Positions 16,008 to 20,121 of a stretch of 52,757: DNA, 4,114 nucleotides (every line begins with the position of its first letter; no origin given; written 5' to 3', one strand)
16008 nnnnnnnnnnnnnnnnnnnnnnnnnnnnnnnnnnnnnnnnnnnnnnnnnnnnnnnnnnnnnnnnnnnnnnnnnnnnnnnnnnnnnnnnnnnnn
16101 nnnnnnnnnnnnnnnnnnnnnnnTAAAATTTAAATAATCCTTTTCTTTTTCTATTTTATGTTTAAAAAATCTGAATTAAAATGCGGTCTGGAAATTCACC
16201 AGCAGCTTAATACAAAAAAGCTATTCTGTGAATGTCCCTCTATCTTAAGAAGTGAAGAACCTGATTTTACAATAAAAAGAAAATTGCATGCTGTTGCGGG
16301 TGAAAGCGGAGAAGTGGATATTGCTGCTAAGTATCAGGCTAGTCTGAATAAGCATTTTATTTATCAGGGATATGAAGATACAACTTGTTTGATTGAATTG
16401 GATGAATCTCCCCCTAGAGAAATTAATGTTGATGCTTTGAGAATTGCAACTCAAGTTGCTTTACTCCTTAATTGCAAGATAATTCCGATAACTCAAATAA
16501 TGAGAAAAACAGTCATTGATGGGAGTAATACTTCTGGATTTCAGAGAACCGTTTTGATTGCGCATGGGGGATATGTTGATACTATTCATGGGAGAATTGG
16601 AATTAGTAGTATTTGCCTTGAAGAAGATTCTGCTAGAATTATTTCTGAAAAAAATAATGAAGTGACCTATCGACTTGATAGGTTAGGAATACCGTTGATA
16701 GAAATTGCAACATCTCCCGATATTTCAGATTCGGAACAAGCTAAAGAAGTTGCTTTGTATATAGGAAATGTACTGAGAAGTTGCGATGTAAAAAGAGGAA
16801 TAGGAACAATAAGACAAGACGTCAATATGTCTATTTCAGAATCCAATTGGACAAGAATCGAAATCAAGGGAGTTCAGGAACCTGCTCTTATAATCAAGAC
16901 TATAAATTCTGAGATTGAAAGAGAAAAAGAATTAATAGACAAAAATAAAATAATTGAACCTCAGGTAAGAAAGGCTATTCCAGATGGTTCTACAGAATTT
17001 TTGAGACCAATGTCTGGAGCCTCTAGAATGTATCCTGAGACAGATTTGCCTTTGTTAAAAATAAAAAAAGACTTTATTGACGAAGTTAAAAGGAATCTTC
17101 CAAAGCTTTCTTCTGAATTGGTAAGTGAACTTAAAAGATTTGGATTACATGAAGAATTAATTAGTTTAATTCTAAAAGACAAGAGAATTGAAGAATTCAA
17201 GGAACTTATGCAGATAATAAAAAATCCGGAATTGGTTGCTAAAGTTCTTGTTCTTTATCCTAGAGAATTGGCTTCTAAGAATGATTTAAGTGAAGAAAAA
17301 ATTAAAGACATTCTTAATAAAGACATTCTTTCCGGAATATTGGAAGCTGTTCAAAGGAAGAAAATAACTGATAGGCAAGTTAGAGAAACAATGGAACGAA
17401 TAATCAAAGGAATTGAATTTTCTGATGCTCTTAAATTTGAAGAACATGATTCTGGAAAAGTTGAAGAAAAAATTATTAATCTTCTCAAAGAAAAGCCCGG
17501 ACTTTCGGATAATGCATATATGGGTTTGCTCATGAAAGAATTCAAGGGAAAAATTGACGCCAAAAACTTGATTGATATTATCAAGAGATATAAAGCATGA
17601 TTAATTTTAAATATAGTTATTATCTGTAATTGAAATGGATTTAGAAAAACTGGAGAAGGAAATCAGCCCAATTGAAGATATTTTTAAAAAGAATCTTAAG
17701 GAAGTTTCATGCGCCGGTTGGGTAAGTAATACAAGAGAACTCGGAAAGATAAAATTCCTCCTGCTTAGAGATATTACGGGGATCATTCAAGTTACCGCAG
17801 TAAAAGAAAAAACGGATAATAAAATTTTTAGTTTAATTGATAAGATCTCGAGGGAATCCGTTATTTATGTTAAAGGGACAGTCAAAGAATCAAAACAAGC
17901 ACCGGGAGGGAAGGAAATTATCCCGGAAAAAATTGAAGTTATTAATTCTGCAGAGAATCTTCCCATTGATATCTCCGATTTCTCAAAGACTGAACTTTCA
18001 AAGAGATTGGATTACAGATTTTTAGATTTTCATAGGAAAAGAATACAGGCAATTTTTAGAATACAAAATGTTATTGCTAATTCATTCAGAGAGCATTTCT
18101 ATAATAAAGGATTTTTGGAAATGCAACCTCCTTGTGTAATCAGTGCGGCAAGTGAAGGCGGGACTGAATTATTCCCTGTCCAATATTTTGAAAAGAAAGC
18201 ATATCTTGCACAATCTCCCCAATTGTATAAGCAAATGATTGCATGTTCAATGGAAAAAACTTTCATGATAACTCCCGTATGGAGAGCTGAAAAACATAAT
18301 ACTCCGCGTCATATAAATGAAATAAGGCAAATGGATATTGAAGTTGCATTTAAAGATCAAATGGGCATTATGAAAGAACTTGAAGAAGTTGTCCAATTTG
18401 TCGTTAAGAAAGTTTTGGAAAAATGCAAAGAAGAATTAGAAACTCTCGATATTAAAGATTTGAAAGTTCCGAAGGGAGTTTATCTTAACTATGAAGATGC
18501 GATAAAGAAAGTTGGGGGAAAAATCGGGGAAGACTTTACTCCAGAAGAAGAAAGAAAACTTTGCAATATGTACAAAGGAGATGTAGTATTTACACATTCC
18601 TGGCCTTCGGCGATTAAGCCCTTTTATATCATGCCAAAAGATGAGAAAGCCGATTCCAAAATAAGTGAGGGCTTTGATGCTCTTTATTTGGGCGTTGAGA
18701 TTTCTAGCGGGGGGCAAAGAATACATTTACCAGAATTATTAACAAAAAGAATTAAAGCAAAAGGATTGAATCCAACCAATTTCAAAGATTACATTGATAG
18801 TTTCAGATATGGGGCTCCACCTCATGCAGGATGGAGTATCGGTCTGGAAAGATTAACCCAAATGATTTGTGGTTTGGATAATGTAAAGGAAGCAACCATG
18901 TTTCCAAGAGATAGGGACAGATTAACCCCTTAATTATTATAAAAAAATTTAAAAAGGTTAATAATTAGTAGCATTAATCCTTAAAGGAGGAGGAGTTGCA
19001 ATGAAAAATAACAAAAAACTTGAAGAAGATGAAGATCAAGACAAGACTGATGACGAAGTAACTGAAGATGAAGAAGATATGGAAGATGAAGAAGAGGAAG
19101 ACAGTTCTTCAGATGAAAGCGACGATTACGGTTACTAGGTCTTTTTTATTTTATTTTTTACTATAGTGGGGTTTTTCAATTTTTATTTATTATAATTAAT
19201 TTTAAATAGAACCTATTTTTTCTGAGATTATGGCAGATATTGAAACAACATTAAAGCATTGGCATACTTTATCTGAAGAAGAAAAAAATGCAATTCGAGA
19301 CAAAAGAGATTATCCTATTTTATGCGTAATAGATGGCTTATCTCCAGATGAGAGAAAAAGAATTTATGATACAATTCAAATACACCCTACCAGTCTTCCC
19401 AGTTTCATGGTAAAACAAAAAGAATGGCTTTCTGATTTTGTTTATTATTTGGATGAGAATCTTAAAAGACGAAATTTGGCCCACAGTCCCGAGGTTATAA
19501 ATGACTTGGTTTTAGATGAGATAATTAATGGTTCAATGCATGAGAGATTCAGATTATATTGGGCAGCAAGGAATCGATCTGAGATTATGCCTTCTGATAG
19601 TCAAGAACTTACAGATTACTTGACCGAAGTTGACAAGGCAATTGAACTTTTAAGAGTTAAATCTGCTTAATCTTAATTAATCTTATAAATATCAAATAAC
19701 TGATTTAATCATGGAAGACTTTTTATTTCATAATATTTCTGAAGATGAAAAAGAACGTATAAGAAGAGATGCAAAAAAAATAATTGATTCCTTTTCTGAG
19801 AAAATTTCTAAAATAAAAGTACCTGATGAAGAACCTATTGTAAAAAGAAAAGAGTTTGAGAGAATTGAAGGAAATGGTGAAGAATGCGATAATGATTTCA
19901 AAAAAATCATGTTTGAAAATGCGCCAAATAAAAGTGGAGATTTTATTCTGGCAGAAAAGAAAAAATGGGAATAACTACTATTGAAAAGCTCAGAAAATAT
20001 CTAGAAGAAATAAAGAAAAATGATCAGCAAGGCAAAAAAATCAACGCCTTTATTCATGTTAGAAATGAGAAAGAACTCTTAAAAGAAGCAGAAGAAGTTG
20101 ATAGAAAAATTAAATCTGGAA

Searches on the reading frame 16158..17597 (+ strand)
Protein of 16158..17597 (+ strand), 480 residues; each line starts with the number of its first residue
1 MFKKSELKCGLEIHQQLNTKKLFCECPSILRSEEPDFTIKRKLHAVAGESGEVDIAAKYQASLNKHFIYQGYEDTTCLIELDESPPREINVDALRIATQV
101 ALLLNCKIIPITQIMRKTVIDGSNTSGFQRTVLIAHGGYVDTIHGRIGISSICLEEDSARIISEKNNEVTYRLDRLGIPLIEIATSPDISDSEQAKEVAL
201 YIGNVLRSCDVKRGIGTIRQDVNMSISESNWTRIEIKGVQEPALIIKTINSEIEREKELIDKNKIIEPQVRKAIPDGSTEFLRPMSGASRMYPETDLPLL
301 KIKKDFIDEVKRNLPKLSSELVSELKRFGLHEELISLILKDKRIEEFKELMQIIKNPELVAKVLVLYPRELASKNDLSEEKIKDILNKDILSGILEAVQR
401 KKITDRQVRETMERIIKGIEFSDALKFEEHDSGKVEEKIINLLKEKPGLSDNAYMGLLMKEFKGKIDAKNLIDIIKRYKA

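Call 46: search_protein_families(library=ncbifam, proteins=[window:16158-17597:+], max_evalue=0.00001)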
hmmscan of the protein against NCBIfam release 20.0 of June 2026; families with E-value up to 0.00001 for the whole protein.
window:16158-17597:+ (480 aa): 8 families
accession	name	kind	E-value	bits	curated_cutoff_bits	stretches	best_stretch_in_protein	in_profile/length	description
NF003107.0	PRK04028.1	equivalog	9.4e-144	480.2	456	2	2-264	6-268/630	Glu-tRNA(Gln) amidotransferase subunit GatE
TIGR00134.1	gatE_arch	equivalog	1.9e-129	432.7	319.55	2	2-261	4-263/622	Glu-tRNA(Gln) amidotransferase subunit GatE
NF004012.0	PRK05477.1-2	equivalog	1e-48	166.4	338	1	89-476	53-475/481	Asp-tRNA(Asn)/Glu-tRNA(Gln) amidotransferase subunit GatB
TIGR00133.1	gatB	equivalog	4.3e-46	157.4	314.8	1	84-444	49-435/481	Asp-tRNA(Asn)/Glu-tRNA(Gln) amidotransferase subunit GatB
NF004014.0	PRK05477.1-4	equivalog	6.1e-32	111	414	1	89-476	51-471/475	Asp-tRNA(Asn)/Glu-tRNA(Gln) amidotransferase subunit GatB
NF004015.0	PRK05477.1-5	equivalog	2.2e-29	102.4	628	1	89-424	63-416/488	Asp-tRNA(Asn)/Glu-tRNA(Gln) amidotransferase subunit GatB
NF004011.1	PRK05477.1-1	equivalog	6.3e-24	84.6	680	1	88-366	50-347/475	Asp-tRNA(Asn)/Glu-tRNA(Gln) amidotransferase subunit GatB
NF004013.0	PRK05477.1-3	equivalog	6.9e-24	84.2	653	1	89-475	65-495/501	Asp-tRNA(Asn)/Glu-tRNA(Gln) amidotransferase subunit GatB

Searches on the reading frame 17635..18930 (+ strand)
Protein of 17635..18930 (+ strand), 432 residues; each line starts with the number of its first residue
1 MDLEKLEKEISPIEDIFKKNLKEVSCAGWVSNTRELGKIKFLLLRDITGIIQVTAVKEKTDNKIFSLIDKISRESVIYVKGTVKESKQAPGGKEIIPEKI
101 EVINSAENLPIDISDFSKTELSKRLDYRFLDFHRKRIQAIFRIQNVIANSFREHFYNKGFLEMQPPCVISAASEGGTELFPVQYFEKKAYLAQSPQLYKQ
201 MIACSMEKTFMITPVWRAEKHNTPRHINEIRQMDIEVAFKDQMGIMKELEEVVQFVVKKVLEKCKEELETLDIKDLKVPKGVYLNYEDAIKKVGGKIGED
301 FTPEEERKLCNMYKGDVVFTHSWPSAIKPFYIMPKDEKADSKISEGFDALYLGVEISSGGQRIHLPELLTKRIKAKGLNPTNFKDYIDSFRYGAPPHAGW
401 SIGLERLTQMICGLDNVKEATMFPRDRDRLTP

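Call 46: search_protein_families(library=ncbifam, proteins=[window:17635-18930:+], max_evalue=0.00001)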
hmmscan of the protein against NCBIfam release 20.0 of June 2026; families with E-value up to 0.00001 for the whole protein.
window:17635-18930:+ (432 aa): 16 families
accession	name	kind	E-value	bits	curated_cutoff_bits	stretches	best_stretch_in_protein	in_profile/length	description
NF003483.0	PRK05159.1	equivalog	1e-149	499.2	353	1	14-432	9-438/438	aspartate--tRNA(Asn) ligase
TIGR00458.1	aspS_nondisc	equivalog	1.7e-144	482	368.4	1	19-432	10-428/428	aspartate--tRNA(Asn) ligase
NF003037.0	PRK03932.1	equivalog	1e-89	301.6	414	1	11-430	4-449/451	asparagine--tRNA ligase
TIGR00457.1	asnS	equivalog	2.9e-83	280.2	342.6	1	14-430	9-453/455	asparagine--tRNA ligase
NF001750.0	PRK00476.1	equivalog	1.1e-67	228.7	443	2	21-270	18-276/590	aspartate--tRNA ligase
TIGR00459.1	aspS_bact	equivalog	2.8e-63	214.2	373.85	2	16-294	10-282/586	aspartate--tRNA ligase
NF005052.0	PRK06462.1-1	equivalog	2.4e-40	138.7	368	1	103-425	12-345/353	asparagine synthetase A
NF009460.0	PRK12820.1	equivalog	3e-36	124.8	1379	2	22-254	36-288/723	bifunctional aspartyl-tRNA synthetase/aspartyl/glutamyl-tRNA amidotransferase subunit C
NF001756.1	PRK00484.1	subfamily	2.3e-35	122.2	468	2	5-304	34-333/488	lysine--tRNA ligase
NF005054.0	PRK06462.1-4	equivalog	5e-33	114.5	309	1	121-425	5-310/318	asparagine synthetase A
TIGR00499.1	lysS_bact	equivalog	3.9e-30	105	427.6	2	17-308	49-339/496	lysine--tRNA ligase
NF009101.0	PRK12445.1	subfamily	8.5e-17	60.9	1026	1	23-267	67-312/505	lysine--tRNA ligase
NF002821.0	PRK02983.1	equivalog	9.1e-17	60.3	742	1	18-313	656-956/1102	bifunctional lysylphosphatidylglycerol synthetase/lysine--tRNA ligase LysX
TIGR00462.1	genX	equivalog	5.3e-15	55.6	286.9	1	146-422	6-303/304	EF-P lysine aminoacylase EpmA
NF006828.0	PRK09350.1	equivalog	1.8e-12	47.2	264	0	336-427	225-324/325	elongation factor P--(R)-beta-lysine ligase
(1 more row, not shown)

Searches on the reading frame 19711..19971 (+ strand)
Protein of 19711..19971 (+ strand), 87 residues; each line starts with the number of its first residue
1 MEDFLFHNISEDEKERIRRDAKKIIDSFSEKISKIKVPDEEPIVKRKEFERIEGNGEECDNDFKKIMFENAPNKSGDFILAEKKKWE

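Call 46: search_protein_families(library=ncbifam, proteins=[window:19711-19971:+], max_evalue=0.00001)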
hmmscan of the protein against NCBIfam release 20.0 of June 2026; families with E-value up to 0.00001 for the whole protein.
window:19711-19971:+ (87 aa): 2 families
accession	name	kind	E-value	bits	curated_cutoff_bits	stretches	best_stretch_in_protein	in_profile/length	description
NF000681.0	PRK00034.3-1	equivalog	8.9e-10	38.5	64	1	15-86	5-76/78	Asp-tRNA(Asn) amidotransferase subunit GatC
TIGR01827.1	gatC_rel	hypoth_equivalog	3.9e-09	36.5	52.1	1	17-86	2-71/73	putative Asp-tRNA(Asn)/Glu-tRNA(Gln) amidotransferase, subunit C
